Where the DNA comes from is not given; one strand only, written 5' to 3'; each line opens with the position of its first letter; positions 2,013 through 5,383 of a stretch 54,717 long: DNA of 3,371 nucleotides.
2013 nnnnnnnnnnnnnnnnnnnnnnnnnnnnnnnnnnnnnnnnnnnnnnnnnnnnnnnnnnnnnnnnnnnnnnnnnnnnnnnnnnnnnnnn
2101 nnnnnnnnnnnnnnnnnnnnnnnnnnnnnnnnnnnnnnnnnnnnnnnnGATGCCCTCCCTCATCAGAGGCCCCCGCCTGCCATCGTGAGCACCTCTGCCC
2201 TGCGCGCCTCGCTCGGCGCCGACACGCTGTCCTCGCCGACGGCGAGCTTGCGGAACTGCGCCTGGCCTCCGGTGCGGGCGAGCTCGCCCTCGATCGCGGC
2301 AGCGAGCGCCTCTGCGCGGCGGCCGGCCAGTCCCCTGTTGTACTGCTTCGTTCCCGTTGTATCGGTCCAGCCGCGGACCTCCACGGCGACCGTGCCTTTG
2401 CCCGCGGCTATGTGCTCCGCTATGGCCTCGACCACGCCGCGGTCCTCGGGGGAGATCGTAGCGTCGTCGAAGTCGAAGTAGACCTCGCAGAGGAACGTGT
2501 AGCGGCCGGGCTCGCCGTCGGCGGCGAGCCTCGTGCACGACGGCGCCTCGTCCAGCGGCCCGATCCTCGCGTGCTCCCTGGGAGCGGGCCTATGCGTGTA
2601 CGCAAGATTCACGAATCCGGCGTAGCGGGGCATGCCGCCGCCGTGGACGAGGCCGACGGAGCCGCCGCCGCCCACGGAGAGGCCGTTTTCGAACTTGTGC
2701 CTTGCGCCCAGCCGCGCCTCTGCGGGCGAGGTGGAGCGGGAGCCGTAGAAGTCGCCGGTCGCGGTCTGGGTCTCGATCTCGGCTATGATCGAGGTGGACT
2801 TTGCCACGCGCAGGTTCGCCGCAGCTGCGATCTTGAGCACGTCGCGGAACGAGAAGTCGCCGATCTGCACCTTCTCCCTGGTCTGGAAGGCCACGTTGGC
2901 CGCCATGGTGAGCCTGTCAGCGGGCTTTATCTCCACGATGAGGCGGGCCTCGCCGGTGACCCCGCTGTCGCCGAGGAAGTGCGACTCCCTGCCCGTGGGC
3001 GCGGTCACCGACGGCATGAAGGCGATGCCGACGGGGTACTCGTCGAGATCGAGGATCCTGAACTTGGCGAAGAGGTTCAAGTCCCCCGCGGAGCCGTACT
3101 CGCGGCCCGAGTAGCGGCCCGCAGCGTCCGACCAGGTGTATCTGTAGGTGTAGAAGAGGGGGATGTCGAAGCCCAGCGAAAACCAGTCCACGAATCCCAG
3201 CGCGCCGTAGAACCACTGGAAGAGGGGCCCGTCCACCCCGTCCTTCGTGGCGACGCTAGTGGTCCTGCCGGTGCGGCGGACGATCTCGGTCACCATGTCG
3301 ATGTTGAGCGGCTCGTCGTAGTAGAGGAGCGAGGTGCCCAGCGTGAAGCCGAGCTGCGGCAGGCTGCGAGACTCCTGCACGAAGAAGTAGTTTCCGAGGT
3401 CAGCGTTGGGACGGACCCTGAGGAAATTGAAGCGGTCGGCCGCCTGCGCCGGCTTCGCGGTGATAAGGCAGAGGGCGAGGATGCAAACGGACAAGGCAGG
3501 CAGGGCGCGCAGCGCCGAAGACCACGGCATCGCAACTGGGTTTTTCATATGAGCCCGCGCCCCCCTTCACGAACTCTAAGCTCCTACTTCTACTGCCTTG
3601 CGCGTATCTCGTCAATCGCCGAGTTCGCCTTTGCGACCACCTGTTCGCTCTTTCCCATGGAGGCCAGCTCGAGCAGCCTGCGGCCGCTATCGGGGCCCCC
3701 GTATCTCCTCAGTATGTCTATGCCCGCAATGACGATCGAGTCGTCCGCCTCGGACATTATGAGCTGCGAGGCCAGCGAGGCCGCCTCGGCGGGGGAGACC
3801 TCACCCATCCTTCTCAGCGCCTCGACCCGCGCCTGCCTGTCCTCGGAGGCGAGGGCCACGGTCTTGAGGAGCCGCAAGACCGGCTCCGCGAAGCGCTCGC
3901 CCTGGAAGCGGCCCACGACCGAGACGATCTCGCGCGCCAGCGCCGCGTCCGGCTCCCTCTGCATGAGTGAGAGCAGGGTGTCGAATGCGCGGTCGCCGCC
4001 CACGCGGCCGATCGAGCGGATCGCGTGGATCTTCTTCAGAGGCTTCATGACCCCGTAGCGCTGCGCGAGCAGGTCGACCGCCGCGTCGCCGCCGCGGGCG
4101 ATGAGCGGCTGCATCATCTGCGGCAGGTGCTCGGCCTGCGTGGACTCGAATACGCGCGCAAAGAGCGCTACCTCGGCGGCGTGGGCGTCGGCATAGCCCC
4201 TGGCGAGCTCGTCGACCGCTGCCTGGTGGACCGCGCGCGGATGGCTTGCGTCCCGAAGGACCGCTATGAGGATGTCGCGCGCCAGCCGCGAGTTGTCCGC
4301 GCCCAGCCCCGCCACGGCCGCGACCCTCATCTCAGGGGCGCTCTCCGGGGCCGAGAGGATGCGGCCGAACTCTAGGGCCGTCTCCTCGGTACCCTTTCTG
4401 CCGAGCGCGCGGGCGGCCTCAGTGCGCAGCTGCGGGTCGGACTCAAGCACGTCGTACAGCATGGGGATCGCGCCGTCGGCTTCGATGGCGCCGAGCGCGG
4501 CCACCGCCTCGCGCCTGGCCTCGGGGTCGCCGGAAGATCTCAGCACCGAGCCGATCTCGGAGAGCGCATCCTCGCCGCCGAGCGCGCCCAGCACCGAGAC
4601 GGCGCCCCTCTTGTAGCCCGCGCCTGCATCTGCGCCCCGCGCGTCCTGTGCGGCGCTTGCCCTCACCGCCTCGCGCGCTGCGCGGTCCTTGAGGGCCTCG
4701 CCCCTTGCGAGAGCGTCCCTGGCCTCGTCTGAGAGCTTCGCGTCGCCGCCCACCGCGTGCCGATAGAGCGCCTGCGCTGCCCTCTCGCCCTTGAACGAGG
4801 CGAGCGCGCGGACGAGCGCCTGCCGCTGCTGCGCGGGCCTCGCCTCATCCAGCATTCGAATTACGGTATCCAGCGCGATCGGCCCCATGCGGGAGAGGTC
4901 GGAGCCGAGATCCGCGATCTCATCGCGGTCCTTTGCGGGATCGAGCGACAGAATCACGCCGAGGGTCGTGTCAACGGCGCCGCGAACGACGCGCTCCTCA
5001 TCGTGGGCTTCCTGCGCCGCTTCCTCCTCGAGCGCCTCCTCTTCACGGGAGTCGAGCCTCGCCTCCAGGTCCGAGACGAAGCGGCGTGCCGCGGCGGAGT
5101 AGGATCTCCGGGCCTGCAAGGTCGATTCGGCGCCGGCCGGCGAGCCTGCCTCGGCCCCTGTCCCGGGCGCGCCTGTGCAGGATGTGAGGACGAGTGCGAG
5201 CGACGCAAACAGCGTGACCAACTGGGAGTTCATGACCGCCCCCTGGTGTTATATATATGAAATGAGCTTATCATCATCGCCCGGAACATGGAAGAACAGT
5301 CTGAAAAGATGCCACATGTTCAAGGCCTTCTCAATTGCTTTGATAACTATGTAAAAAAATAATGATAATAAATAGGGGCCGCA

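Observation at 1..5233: Candidate fibre-display operon: HEAT lipoprotein, OmpA-type barrel, small lipoprotein, fibre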

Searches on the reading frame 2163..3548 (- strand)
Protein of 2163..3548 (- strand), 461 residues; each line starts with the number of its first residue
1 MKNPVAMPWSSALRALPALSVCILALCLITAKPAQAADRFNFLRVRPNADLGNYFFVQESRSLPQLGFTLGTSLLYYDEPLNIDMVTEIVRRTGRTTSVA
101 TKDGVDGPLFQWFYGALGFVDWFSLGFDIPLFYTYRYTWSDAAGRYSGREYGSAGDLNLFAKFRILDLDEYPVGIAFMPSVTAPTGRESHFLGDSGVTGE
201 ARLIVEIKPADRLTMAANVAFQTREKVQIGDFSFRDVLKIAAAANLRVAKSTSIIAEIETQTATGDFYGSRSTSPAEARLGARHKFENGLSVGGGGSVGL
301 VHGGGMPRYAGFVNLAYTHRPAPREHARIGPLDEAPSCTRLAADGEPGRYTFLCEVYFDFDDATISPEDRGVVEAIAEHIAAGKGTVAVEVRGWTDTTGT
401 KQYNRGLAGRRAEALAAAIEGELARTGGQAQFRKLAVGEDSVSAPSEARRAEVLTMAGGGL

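Call 7: search_protein_families(library=pfam, proteins=[window:2163-3548:-], max_evalue=0.1)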
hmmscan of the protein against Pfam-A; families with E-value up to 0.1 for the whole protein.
window:2163-3548:- (461 aa): 1 family
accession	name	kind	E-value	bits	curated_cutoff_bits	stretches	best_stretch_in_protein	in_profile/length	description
PF00691.25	OmpA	-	3.2e-09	37.5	27.2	1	357-419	1-64/98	OmpA family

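Call 8: search_protein_families(library=ncbifam, proteins=[window:2163-3548:-], max_evalue=0.1)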
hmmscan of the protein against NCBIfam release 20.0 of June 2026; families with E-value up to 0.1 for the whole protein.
window:2163-3548:- (461 aa): 16 families
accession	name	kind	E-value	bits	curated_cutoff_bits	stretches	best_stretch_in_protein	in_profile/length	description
NF033763.1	exchanger_TraB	exception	8.8e-21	73.5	700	2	23-314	3-291/522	outer membrane exchange protein TraB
NF045787.1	OmpABordt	equivalog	4.1e-10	39.6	200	1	347-416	78-146/194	outer membrane protein OmpA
TIGR02802.1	Pal_lipo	equivalog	5e-10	39.4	125.35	1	356-421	2-66/104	peptidoglycan-associated lipoprotein Pal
NF053611.1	YiaD_Gzip_OmpA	equivalog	6.3e-10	39.1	175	1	354-419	102-166/206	YiaD family glycine zipper/OmpA-like lipoprotein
NF053585.1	OMP_LP_YfiB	equivalog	8.5e-10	38.7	128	1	355-419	57-120/163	outer membrane lipoprotein YfiB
NF053612.1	anchor_PA1041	equivalog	9.2e-10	38.9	250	1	355-417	132-193/236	PA1041 family peptidoglycan-binding anchor lipoprotein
NF053613.1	OMP_toxin_LptF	equivalog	2.3e-08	34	400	1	348-419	135-205/256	lipotoxin F family OmpA-related lipoprotein LptF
NF047726.1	AutTranAdhPGAsTpgA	equivalog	2e-06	27.2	350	1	355-419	155-221/268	trimeric autotransporter adhesin/peptidogylcan-associated protein TpgA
NF052230.1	T9SS_PorE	exception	4.7e-06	25.2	600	1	355-415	516-575/648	PorE family type IX secretion system protein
NF008067.1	PRK10802.1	equivalog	3.6e-05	23.7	261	1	356-421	69-133/171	peptidoglycan-associated lipoprotein Pal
NF008071.1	PRK10808.1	equivalog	3.9e-05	23.2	277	1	346-416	223-294/358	porin OmpA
NF007804.1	PRK10510.1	equivalog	0.0002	20.8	307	1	355-420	113-177/219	OmpA family lipoprotein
NF053607.1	CHU_0125_OmpA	equivalog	0.0003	19.4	620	1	352-415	529-591/639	CHU_0125 family OmpA-like outer membrane integrity protein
NF007424.1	PRK09967.1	equivalog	0.00034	20.7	155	1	356-419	54-116/160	OmpA family protein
TIGR03350.1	type_VI_ompA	equivalog_domain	0.0053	16.7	139.8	1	358-423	34-101/137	type VI secretion system protein TssL, long form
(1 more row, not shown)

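Call 19: find_homologous_proteins(query=window:2163-3548:-, max_evalue=0.001)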
Query window:2163-3548:- (461 aa): 12 proteins with E <= 0.001 among 8000 candidates.
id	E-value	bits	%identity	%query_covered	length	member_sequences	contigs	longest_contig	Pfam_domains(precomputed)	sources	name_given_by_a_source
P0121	0.0e+0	1038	100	100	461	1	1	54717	PF00691.26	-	-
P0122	9.2e-193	659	65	94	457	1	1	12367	PF00691.26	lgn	-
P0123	1.4e-187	642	63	97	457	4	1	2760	PF00691.26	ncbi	-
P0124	6.2e-138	479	52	95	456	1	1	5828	PF00691.26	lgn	-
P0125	1.8e-132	461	50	94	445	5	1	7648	PF00691.26,PF13557.13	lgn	-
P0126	6.8e-132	459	50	94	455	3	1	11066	PF00691.26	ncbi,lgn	-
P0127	6.9e-116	406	47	93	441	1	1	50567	PF00691.26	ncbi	-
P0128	8.1e-103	363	42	95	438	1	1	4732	PF00691.26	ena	-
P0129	4.0e-81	291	45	69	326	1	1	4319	-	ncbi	-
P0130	4.7e-70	255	49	60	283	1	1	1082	PF00691.26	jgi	jgi:hypothetical protein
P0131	5.8e-5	40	34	22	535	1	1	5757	PF00691.26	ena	-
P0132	6.5e-4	37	24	47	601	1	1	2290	PF00691.26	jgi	jgi:OmpA-OmpF porin, OOP family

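Call 20: find_encoding_contigs(protein=P0122, flank=10000, max_places=3)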
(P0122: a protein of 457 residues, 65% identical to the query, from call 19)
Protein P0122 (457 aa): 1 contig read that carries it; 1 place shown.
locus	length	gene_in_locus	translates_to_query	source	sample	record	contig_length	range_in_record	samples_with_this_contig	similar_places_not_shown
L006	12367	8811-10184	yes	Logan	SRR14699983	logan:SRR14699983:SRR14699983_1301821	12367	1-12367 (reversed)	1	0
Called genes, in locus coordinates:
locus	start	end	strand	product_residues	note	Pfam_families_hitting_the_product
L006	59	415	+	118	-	PF02410:RsfS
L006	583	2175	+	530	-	-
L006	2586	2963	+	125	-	PF00156:Pribosyltran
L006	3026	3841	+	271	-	PF00459:Inositol_P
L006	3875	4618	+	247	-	PF00515:TPR_1 (faint), PF07719:TPR_2 (faint), PF13424:TPR_12 (faint), PF14559:TPR_19 (faint)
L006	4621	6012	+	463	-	PF01026:TatD_DNase, PF04055:Radical_SAM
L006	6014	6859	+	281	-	PF04338:DUF481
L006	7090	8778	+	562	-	PF03130:HEAT_PBS (faint), PF13646:HEAT_2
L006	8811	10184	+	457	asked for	PF00691:OmpA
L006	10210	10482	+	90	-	-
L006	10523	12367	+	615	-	?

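Call 21: find_encoding_contigs(protein=P0126, flank=10000, max_places=3)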
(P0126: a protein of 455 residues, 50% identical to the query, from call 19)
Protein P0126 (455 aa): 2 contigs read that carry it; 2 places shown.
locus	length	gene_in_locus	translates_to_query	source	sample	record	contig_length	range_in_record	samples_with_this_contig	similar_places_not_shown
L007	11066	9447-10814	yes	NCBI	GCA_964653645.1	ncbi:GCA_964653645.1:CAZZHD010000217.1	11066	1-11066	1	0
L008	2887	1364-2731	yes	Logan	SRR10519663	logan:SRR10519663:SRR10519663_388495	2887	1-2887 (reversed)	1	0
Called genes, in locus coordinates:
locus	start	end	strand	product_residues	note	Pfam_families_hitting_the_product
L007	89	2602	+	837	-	PF00343:Phosphorylase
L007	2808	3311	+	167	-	PF01625:PMSR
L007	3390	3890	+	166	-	PF13668:Ferritin_2 (faint), PF00210:Ferritin, PF02915:Rubrerythrin (faint)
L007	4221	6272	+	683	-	PF17164:DUF5122 (faint)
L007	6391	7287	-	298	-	PF00126:HTH_1, PF03466:LysR_substrate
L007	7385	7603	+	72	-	-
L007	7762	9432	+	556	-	PF01347:TPR_Vitellogenin (faint), PF03130:HEAT_PBS (faint), PF13646:HEAT_2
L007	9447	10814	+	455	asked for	PF00691:OmpA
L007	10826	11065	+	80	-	?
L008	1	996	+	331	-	?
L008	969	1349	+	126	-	PF13646:HEAT_2 (weak)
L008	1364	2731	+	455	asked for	PF00691:OmpA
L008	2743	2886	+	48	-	?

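Call 22: find_encoding_contigs(protein=P0125, flank=10000, max_places=3)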
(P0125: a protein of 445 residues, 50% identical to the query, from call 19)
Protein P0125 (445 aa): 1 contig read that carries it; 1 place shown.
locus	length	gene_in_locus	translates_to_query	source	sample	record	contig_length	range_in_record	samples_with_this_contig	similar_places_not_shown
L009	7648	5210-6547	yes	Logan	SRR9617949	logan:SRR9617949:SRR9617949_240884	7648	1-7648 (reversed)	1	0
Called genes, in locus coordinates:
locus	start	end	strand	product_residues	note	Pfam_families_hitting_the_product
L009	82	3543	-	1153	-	PF02811:PHP, PF07733:DNA_pol3_alpha, PF17657:DNA_pol3_finger, PF14579:HHH_6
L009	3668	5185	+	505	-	PF03130:HEAT_PBS (faint), PF13646:HEAT_2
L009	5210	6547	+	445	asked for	PF13557:Phenol_MetA_deg (weak), PF00691:OmpA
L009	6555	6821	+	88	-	-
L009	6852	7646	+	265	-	?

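Call 23: find_encoding_contigs(protein=P0124, flank=10000, max_places=3)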
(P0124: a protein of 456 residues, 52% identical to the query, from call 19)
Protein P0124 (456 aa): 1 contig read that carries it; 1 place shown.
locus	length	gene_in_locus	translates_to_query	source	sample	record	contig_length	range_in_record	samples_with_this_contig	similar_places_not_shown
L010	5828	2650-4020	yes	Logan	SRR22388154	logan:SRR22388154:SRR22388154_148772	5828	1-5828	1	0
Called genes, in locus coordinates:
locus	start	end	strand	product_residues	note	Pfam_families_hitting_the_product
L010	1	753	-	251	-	?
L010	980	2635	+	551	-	PF03130:HEAT_PBS (faint), PF13646:HEAT_2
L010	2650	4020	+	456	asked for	PF00691:OmpA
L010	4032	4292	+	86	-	-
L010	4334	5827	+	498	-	?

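Call 26: find_related_loci(query=A1, collection=genome_contigs, flank=10000)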
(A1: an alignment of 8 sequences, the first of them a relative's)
Query A1 (461 aa) in genome_contigs; peptide patterns used: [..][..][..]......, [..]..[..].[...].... (x = any residue, [..] = any of these).
16 stretches matched a pattern, but none encodes a relative of the query by tblastn (E <= 1e-3).

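Call 32: search_solved_structures(query=A1, max_evalue=0.1, show_alignments=1)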
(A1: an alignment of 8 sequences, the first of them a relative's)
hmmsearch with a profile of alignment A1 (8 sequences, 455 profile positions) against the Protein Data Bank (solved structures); distinct sequences matched with E-value up to 0.1: 54.
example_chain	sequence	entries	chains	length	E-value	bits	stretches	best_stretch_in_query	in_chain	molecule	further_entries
9v99_A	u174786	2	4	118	1.8e-12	49.7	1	356-447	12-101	Outer membrane beta-barrel domain-containing protein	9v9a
9v9b_A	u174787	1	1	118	2.4e-11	46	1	356-447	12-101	Outer membrane beta-barrel domain-containing protein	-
5u1h_A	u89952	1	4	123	1.2e-09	40.4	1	355-440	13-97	Outer membrane porin F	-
4b5c_A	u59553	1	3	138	4.5e-08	35.2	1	355-453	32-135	PUTATIVE OMPA FAMILY LIPOPROTEIN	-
5n2c_A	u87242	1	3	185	1.6e-07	33.4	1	334-452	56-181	Putative OmpA family lipoprotein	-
5lkw_A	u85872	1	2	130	2.1e-07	33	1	356-453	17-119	Putative OmpA family lipoprotein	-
4rha_A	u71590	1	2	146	2.4e-07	32.9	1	347-425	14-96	Outer membrane protein A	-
6ikk_A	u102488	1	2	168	2.7e-07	32.7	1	328-450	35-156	YfiB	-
7f4v_aB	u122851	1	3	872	3e-07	32.5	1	281-454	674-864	Photosystem I P700 chlorophyll a apoprotein A2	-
6iki_A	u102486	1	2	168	3.4e-07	32.3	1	337-450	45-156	YfiB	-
4zhv_A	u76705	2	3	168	3.7e-07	32.2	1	337-450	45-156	YfiB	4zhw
6ikj_A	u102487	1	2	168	4e-07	32.1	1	338-450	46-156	YfiB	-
4erh_A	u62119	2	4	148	4.5e-07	31.9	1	347-425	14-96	Outer membrane protein A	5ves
5eb1_B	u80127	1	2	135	4.8e-07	31.9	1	347-451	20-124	YfiB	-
2mqe_A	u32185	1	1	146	5e-07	31.8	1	347-423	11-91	OmpA domain protein transmembrane region-containing protein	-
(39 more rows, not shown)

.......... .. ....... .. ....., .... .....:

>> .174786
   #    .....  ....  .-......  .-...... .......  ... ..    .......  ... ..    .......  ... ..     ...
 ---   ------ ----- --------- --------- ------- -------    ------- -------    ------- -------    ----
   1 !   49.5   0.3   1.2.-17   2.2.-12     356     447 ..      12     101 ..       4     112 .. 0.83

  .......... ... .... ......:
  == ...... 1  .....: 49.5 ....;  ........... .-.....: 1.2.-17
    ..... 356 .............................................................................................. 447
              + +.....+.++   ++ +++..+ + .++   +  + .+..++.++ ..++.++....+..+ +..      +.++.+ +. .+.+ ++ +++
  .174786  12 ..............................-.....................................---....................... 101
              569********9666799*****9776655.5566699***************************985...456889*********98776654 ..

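Call 41: predict_structure(alignment_id=A1)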
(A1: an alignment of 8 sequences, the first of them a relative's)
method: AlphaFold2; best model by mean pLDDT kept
length: 461 residues; sequences in the alignment: 8
mean_pLDDT: 46.6   pTM: 0.32
mean pLDDT of the five models: 46.6, 42.5, 41.8, 40.0, 38.1
residues with pLDDT >= 90: 8; 70-90: 92; 50-70: 39; < 50: 322
segments of 3 or more residues with pLDDT < 50: 1-14, 25-159, 165-175, 183-333, 343-346, 459-461
pLDDT, mean of each block of 10 residues (from residue 1): 35 52 51 26 23 21 23 23 28 33 25 25 38 36 40 43 48 46 39 34 41 39 35 34 33 36 36 40 41 34 29 30 32 55 52 79 79 82 78 84 86 91 84 82 75 67 36
secondary structure, 60 per line:
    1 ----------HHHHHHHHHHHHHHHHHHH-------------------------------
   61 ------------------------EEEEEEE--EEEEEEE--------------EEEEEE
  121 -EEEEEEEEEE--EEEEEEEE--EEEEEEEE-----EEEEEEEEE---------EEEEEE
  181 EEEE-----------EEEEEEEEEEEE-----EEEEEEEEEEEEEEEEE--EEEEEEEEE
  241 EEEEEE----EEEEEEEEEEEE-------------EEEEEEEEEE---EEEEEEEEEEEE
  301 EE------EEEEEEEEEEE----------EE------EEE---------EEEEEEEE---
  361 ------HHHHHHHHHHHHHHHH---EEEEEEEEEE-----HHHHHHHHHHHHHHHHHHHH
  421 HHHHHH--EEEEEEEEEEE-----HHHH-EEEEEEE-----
elements in order: H11-29 E85-91 E94-100 E115-120 E122-131 E134-141 E144-151 E157-165 E175-184 E196-207 E213-229 E232-246 E251-262 E276-285 E289-302 E309-319 E338-340 E350-357 H367-382 E386-395 H401-426 E429-439 H445-448 E450-456

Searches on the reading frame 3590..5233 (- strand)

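Call 7: search_protein_families(library=pfam, proteins=[window:3590-5233:-], max_evalue=0.1)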
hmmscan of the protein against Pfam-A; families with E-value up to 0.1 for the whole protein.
window:3590-5233:- (547 aa): 5 families
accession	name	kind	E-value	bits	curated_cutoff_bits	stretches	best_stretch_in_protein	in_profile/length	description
PF13646.12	HEAT_2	-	8.1e-23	81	27.7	3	208-278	17-88/88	HEAT repeats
PF03130.22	HEAT_PBS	-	1.5e-07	31.7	20.9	0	240-264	2-26/27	PBS lyase HEAT-like repeat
PF00514.29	Arm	-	0.00064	20.1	20.6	0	254-278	12-37/41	Armadillo/beta-catenin-like repeat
PF04192.17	Utp21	-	0.04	14.2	30.8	1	65-146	60-142/209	Utp21 specific WD40 associated putative domain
PF13513.12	HEAT_EZ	-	0.041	14.9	27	1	237-279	1-54/55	HEAT-like repeat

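Call 8: search_protein_families(library=ncbifam, proteins=[window:3590-5233:-], max_evalue=0.1)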
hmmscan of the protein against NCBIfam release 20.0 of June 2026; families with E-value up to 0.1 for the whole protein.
window:3590-5233:- (547 aa): 3 families
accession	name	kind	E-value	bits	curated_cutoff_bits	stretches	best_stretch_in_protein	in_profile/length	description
NF045915.1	PhycobilmeDegNblB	equivalog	3.2e-11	43.2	300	2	212-286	120-194/214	phycobilisome degradation protein NblB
NF058505.1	phyc_lyase_CpeY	equivalog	0.0076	14.9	600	1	239-287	68-117/419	C-phycoerythrin alpha-cysteine-82 phycoerythrobilin lyase CpeY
NF058502.1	phyc_lyase_CpcE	equivalog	0.061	12.8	330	0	184-266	35-116/260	C-phycocyanin alpha-cysteine-84 phycocyanobilin lyase subunit CpcE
